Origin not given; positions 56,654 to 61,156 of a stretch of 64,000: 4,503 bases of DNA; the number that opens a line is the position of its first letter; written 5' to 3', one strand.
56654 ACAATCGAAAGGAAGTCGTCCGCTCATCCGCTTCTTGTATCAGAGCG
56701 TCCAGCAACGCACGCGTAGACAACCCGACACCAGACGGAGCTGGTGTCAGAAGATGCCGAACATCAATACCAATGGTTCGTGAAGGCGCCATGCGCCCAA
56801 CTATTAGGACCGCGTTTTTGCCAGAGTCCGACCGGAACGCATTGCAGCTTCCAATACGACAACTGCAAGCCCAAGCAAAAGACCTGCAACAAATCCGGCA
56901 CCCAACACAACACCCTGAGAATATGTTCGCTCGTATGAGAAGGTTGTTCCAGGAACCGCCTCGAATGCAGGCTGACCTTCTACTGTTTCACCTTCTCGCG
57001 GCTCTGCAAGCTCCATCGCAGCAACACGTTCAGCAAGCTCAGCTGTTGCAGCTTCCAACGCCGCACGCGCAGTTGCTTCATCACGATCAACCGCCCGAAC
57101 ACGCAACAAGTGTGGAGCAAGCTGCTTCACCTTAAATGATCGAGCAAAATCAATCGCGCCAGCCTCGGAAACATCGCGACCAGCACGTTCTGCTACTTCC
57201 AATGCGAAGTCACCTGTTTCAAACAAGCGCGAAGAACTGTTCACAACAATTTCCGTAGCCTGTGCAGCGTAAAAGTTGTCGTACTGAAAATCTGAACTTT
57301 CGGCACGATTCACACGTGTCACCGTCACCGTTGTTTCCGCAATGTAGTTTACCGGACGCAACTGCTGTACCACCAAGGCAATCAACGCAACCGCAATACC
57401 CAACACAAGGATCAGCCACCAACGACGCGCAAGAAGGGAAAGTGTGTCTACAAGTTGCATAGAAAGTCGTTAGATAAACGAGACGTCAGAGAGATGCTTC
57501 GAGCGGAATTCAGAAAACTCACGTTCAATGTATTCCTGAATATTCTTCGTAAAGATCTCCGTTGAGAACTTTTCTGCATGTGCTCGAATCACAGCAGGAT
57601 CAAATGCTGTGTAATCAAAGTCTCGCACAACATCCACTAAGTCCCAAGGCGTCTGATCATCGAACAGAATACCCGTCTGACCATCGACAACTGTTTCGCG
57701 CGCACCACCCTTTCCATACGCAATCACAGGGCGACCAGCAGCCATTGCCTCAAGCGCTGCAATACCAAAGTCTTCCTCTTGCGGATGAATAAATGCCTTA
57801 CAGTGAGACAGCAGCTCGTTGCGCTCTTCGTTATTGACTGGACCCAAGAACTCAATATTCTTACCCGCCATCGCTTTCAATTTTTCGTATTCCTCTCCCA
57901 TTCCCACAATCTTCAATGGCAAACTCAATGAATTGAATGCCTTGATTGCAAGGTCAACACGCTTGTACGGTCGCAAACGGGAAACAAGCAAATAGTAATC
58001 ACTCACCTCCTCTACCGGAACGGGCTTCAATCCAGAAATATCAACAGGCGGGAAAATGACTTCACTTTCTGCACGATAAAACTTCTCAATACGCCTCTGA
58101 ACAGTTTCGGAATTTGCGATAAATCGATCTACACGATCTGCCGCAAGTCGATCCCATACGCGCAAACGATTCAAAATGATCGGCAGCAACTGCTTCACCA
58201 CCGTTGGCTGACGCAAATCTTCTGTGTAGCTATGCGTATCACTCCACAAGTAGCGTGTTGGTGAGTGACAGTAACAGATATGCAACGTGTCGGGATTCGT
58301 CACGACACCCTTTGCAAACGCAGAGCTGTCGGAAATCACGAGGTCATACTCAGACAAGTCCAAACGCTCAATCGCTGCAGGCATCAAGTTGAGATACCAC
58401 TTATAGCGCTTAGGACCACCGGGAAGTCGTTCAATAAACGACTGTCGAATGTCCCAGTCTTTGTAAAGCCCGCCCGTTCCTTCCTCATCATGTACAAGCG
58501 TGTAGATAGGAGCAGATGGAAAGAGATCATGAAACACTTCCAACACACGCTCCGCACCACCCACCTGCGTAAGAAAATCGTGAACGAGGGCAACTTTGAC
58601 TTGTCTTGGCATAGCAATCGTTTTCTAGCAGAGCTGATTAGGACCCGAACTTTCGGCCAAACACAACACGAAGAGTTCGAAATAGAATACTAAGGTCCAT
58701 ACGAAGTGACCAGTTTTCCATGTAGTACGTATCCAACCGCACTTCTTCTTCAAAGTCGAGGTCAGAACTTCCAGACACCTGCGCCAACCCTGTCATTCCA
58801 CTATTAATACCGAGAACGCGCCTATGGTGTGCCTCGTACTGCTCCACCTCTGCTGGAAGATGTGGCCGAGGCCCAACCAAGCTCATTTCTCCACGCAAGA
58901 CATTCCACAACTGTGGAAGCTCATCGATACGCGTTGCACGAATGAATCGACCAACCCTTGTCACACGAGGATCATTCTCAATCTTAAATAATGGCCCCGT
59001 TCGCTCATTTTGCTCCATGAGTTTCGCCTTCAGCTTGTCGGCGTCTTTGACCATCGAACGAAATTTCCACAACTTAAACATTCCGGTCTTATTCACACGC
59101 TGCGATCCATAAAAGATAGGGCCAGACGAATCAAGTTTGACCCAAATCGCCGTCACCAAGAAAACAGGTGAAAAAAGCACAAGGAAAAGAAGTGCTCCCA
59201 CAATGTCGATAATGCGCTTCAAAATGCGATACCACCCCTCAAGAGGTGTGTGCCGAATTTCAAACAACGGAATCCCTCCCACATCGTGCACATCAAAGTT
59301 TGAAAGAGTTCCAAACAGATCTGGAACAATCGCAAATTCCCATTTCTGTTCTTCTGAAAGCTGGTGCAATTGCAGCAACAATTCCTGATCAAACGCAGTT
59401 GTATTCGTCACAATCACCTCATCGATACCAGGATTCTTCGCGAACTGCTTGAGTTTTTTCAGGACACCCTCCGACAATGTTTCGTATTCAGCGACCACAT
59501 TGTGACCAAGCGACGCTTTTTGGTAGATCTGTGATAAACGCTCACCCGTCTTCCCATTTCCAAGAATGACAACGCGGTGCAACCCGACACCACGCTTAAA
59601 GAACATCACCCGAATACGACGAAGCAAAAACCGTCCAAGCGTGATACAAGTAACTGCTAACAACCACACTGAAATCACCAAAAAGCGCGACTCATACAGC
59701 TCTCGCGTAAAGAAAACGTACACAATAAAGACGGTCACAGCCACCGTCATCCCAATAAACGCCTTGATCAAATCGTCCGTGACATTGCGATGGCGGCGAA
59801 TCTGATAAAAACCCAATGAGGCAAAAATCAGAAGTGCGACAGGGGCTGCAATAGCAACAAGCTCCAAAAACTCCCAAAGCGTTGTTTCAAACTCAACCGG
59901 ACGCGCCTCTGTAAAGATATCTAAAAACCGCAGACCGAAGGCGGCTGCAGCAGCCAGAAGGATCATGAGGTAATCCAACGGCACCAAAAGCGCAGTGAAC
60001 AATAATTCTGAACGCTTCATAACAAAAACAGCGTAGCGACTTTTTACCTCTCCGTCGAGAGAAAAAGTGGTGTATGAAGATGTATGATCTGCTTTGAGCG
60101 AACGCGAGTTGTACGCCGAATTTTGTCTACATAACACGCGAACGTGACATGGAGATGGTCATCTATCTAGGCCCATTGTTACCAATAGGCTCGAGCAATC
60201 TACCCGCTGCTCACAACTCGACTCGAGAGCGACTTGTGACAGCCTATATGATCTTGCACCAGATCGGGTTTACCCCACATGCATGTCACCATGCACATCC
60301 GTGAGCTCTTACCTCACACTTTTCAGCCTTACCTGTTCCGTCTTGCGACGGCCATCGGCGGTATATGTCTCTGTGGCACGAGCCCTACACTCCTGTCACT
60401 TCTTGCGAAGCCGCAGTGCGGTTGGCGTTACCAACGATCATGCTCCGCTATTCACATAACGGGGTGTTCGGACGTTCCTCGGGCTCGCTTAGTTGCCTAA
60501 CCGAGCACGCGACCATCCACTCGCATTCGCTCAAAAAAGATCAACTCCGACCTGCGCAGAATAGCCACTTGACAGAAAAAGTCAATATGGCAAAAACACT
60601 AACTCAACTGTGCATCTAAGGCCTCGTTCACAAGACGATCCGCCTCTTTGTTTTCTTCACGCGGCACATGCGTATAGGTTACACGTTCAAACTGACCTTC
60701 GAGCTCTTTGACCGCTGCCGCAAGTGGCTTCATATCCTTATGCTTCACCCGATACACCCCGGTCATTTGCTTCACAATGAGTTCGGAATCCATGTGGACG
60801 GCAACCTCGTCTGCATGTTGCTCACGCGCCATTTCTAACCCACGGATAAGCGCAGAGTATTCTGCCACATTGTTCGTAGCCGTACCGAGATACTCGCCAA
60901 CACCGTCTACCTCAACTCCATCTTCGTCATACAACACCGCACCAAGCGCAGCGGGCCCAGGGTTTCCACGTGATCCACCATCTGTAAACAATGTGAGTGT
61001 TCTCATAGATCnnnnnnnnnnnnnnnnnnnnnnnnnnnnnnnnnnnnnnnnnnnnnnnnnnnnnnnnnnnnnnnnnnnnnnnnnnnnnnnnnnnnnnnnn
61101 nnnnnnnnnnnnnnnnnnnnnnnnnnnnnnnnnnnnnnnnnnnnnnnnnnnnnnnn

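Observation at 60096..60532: RNase P RNA gene (rnpB) between wbaP and rnhA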

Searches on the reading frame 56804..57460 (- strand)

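Call 4: search_protein_families(library=pfam, proteins=[window:56804-57460:-])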
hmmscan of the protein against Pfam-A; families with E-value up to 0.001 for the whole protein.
window:56804-57460:- (218 aa): 1 family
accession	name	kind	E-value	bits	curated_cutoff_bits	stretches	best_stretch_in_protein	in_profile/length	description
PF02706.20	Wzz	-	1.3e-07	32.3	25.5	1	3-85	5-83/91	Chain length determinant protein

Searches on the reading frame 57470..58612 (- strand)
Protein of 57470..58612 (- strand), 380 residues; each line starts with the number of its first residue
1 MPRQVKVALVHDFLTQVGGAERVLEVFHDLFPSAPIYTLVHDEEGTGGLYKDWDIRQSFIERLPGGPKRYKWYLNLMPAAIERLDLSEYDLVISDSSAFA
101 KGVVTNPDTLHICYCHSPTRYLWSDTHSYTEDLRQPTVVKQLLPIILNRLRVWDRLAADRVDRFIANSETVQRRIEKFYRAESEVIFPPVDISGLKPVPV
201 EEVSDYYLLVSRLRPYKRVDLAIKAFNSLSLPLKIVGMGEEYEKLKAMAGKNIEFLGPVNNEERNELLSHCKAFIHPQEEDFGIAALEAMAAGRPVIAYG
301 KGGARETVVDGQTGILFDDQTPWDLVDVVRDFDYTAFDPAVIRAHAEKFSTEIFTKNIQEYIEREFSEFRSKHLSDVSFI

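Call 4: search_protein_families(library=pfam, proteins=[window:57470-58612:-])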
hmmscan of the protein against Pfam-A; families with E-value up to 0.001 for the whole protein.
window:57470-58612:- (380 aa): 5 families
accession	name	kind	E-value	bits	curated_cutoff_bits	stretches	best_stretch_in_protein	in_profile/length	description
PF00534.26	Glycos_transf_1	-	1.5e-28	99.9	26.4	1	205-331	16-154/172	Glycosyl transferases group 1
PF13692.12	Glyco_trans_1_4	-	1.3e-23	84.3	27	1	207-329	4-136/142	Glycosyl transferases group 1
PF13439.12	Glyco_transf_4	-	8.4e-10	39.4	28.5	1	18-192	2-168/170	Glycosyltransferase Family 4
PF13524.12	Glyco_trans_1_2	-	0.00023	21.6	25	1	230-348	14-124/144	Glycosyl transferase-like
PF20706.3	GT4-conflict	-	0.00029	20.4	26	1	203-308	196-320/385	Family 4 Glycosyltransferase in conflict systems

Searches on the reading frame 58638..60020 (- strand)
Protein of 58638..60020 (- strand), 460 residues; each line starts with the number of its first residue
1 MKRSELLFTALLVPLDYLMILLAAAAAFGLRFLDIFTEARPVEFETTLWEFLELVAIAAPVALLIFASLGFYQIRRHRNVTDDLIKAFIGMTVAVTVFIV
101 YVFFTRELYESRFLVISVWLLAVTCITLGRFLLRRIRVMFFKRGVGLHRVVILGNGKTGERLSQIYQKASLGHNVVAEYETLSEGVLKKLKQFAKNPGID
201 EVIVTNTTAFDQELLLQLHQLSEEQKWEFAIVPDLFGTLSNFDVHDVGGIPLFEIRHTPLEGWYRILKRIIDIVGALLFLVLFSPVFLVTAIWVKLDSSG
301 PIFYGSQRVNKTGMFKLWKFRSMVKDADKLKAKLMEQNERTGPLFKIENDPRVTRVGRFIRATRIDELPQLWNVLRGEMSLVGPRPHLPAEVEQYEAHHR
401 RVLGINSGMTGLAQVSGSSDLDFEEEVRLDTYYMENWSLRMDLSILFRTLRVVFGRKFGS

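Call 4: search_protein_families(library=pfam, proteins=[window:58638-60020:-])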
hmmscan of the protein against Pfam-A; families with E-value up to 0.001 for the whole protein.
window:58638-60020:- (460 aa): 2 families
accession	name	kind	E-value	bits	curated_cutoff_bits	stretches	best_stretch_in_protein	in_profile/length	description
PF02397.22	Bac_transf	-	3.5e-65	219.3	27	1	268-454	1-178/179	Bacterial sugar transferase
PF13727.12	CoA_binding_3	-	4e-07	30.6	25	1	68-191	2-122/175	CoA-binding domain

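Call 52: search_protein_families(library=ncbifam, proteins=[window:58638-60020:-])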
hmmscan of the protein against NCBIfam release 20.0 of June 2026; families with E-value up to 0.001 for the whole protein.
window:58638-60020:- (460 aa): 10 families
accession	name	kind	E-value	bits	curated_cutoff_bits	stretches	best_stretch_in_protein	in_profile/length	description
TIGR03025.1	EPS_sugtrans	subfamily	1.9e-117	393.2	295.55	1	16-457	3-442/445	exopolysaccharide biosynthesis polyprenyl glycosylphosphotransferase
TIGR03023.1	WcaJ_sugtrans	equivalog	1.4e-98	331.1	410.75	1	15-456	2-449/453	undecaprenyl-phosphate glucose phosphotransferase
TIGR03022.1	WbaP_sugtrans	subfamily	2.8e-90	303.8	403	1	19-457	8-453/456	undecaprenyl-phosphate galactose phosphotransferase WbaP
NF041877.1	EPS_EpsZ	equivalog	7.9e-69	232.5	800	1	45-454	38-453/459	exopolysaccharide biosynthesis polyisoprenyl-phosphate hexose-1-phosphate transferase EpsZ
NF052601.1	undeca_RfbP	equivalog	1.9e-61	207.4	330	1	265-454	42-236/244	undecaprenyl-phosphate galactose phosphotransferase family protein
TIGR03013.1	EpsB_2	subfamily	1.3e-58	199.2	393.35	2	265-454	252-437/443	TIGR03013 family XrtA/PEP-CTERM system glycosyltransferase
NF007518.0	PRK10124.1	equivalog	5.3e-56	190.3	684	1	56-450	49-454/464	undecaprenyl-phosphate glucose phosphotransferase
NF011751.0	PRK15204.1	equivalog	1.6e-55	188.6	907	1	85-456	87-472/476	undecaprenyl-phosphate galactose phosphotransferase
NF050817.1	PolSacchBiosHfsE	equivalog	3.7e-40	138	750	1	265-455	269-461/467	polysaccharide biosynthesis protein HfsE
NF045514.1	glycotran_HepC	equivalog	9.7e-27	93.7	140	1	263-386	112-211/220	heterocyst development glycosyltransferase HepC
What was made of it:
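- The transferase aligns to TIGR03025 from residue 16 when started at the ATG at 60020 (call 52), so no extension is needed.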

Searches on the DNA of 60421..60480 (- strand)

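Call 39: build_rna_model(alignment_id=A2, structure=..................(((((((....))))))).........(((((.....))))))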
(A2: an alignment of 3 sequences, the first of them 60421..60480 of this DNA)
Model R1 built from alignment A2 (3 sequences, 60 columns); structure: as given.
model positions 60; base pairs 12; branch points 1; effective number of sequences 1.61; information 0.931 bits per position. Calibrated on 0.2 Mb of random sequence (short: E-values are rough).
structure used (alignment columns):
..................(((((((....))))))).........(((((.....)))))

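Call 41: search_with_rna_model(model_id=R1, sources=[window, L001, L002, L003, L004, L005, L006, L049, L050, L051, L052, L053, L054, L055, L056, L057, L058, L060, L061, L062, L063, L064, L065, L066, L067, L068, L069, L070, L071, L072, L073, L074, L075, L076, L078, L087, L088, L089, L091, L134, L189], max_evalue=0.01, make_alignment=true)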
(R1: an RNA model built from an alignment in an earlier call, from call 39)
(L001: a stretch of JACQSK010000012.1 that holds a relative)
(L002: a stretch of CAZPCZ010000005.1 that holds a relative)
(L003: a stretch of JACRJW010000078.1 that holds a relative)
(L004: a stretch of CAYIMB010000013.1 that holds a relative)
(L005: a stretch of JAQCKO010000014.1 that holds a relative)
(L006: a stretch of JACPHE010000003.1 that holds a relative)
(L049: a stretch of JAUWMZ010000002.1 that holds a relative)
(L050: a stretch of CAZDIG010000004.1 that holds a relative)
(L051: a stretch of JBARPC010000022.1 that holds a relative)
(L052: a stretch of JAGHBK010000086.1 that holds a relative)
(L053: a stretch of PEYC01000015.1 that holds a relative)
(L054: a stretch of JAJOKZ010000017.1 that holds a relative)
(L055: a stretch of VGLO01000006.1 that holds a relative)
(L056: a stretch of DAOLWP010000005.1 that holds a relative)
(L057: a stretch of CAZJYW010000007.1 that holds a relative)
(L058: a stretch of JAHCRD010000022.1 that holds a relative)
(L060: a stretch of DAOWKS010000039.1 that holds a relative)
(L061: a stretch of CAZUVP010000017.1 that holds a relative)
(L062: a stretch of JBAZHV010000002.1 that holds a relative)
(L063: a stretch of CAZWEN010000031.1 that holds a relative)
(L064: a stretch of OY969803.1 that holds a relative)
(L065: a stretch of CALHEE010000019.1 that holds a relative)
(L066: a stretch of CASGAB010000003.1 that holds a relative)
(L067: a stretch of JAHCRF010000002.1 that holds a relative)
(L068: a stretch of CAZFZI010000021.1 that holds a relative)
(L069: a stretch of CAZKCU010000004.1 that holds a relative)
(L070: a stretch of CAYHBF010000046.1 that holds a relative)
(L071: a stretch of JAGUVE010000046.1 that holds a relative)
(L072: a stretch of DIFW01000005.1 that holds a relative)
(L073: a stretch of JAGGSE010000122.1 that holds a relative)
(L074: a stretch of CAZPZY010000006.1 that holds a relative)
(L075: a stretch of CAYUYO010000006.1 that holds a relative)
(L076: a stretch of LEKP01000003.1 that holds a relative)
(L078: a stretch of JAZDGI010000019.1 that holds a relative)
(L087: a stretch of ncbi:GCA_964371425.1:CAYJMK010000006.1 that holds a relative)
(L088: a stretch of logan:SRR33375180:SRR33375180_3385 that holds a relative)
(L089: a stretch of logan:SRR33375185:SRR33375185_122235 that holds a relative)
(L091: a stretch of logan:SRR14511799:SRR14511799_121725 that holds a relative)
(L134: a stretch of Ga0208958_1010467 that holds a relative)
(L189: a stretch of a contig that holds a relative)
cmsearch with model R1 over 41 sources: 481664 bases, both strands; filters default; matches with E-value up to 0.01: 28.
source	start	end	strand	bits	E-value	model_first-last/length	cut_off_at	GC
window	60421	60480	-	96.7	1.7e-29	1-60/60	no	0.53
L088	7444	7558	+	50.4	3.6e-14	1-60/60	no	0.57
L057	4207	4262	-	41.3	3.6e-11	1-60/60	no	0.66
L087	7386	7439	+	40.2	8.4e-11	1-60/60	no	0.59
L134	1079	1142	+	39.4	1.6e-10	1-60/60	no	0.5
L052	3032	3092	+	38.2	4e-10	1-60/60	no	0.51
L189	1092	1156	-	36.2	1.8e-09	1-60/60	no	0.69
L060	4731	4811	-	32.7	2.6e-08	1-60/60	no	0.47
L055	2867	2925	+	32.1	4.2e-08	1-60/60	no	0.51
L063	6184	6252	-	31.8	5.1e-08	1-60/60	no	0.46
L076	7706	7769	+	30.9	1e-07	1-60/60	no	0.64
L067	7922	7979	+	30.5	1.4e-07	1-60/60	no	0.6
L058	7847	7889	-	30.4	1.5e-07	1-60/60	no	0.56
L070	8018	8089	-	29.4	3.3e-07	1-60/60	no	0.44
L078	7923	7987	-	28.5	6.3e-07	1-60/60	no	0.55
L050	8125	8196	-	27.4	1.4e-06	1-60/60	no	0.44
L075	7868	7933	-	26.2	3.6e-06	1-60/60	no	0.5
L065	7670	7732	+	25.7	5.6e-06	1-60/60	no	0.56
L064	7900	7967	-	25.6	5.9e-06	1-60/60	no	0.49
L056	8251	8318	-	25.4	6.6e-06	1-60/60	no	0.44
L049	7710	7779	+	25.3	7.3e-06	1-60/60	no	0.43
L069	7935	7996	-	24.3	1.6e-05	1-60/60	no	0.44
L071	3933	4003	-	23.7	2.5e-05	1-60/60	no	0.49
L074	9522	9587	+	23.5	2.9e-05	1-60/60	no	0.48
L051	7712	7785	+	22.7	5.5e-05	1-60/60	no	0.39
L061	2702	2769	+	17.8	0.0023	1-60/60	no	0.43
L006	4704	4750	+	17.6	0.0027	1-60/60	no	0.49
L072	10457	10497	+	17.1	0.0038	1-60/60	no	0.61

Alignment A3: 28 matches aligned to the model, 134 columns, each read 5' to 3' on its own strand. Consensus structure (alignment columns), stored with it:
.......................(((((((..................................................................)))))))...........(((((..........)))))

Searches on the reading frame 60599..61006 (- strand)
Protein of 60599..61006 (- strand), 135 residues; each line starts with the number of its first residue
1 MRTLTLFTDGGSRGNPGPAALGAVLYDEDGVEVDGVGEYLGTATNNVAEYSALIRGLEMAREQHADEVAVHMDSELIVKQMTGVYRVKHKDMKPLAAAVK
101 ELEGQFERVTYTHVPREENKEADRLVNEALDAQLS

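Call 4: search_protein_families(library=pfam, proteins=[window:60599-61006:-])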
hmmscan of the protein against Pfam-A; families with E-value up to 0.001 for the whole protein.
window:60599-61006:- (135 aa): 2 families
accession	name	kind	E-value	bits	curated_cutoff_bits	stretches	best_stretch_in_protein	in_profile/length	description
PF13456.12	RVT_3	-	5.9e-24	84.8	21.6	1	8-129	2-123/123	Reverse transcriptase-like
PF00075.30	RNase_H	-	4.3e-13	50.1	25.8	1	3-129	3-139/141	RNase H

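Call 11: find_encoding_contigs(protein=window:60599-61006:-, flank=3000, max_places=6)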
Protein window:60599-61006:- (135 aa): 17 contigs read that carry it; 6 places shown.
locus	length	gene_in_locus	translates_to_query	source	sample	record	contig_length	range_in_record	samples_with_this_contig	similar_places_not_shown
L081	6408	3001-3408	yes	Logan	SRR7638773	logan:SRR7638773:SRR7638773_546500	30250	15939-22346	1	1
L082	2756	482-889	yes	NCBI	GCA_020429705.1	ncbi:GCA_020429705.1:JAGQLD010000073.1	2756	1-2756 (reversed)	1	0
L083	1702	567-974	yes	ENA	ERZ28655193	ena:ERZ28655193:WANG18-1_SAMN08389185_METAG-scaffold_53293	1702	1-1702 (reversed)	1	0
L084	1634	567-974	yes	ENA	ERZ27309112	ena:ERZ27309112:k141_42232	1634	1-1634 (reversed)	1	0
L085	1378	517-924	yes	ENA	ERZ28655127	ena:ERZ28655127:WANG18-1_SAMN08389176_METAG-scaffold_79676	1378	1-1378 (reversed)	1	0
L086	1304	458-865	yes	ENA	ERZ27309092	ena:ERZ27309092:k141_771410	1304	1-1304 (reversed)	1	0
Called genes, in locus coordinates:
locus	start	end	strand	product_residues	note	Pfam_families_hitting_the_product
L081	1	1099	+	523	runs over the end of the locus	PF01676:Metalloenzyme, PF06415:iPGM_N, PF01663:Phosphodiest (weak)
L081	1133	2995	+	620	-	PF01368:DHH, PF02272:DHHA1, PF17768:RecJ_OB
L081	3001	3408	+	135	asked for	PF00075:RNase_H, PF13456:RVT_3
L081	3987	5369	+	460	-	PF13727:CoA_binding_3, PF02397:Bac_transf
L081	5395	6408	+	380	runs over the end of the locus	PF13439:Glyco_transf_4, PF00534:Glycos_transf_1, PF13692:Glyco_trans_1_4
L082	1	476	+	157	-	PF17768:RecJ_OB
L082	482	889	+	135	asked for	PF00075:RNase_H, PF13456:RVT_3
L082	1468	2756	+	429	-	PF13727:CoA_binding_3 (weak), PF02397:Bac_transf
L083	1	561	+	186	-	?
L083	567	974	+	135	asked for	PF00075:RNase_H, PF13456:RVT_3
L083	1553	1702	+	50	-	?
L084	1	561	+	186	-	?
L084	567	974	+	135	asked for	PF00075:RNase_H, PF13456:RVT_3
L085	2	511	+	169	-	?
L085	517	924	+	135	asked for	PF00075:RNase_H, PF13456:RVT_3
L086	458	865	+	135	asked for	PF00075:RNase_H, PF13456:RVT_3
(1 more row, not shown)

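Call 52: search_protein_families(library=ncbifam, proteins=[window:60599-61006:-])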
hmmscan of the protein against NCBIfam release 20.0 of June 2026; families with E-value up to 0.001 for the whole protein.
window:60599-61006:- (135 aa): 8 families
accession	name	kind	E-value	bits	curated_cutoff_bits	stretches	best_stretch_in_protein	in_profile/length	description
NF005567.0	PRK07238.1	equivalog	5.4e-52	177.4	326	1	3-133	3-134/378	bifunctional RNase H/acid phosphatase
NF041306.1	RnaseHI_Halo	equivalog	5.6e-39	134.1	300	1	6-131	72-196/197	ribonuclease HI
NF041175.1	RNAseHI_Thmprot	equivalog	1.2e-27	96.5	140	1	15-132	14-135/143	ribonuclease HI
NF001236.0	PRK00203.1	equivalog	1.9e-11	43.8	160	1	2-83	3-80/151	ribonuclease HI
NF010482.0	PRK13907.1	equivalog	2.2e-11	43.9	231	1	6-130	4-125/128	ribonuclease H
NF005822.0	PRK07708.1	equivalog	1.9e-10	40.7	175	1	5-132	75-208/220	hypothetical protein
NF005116.0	PRK06548.1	equivalog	0.00014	21.8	280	1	7-90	9-87/161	ribonuclease H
NF046109.1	RNaseH_Halikb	equivalog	0.00026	21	320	1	8-79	85-153/211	ribonuclease H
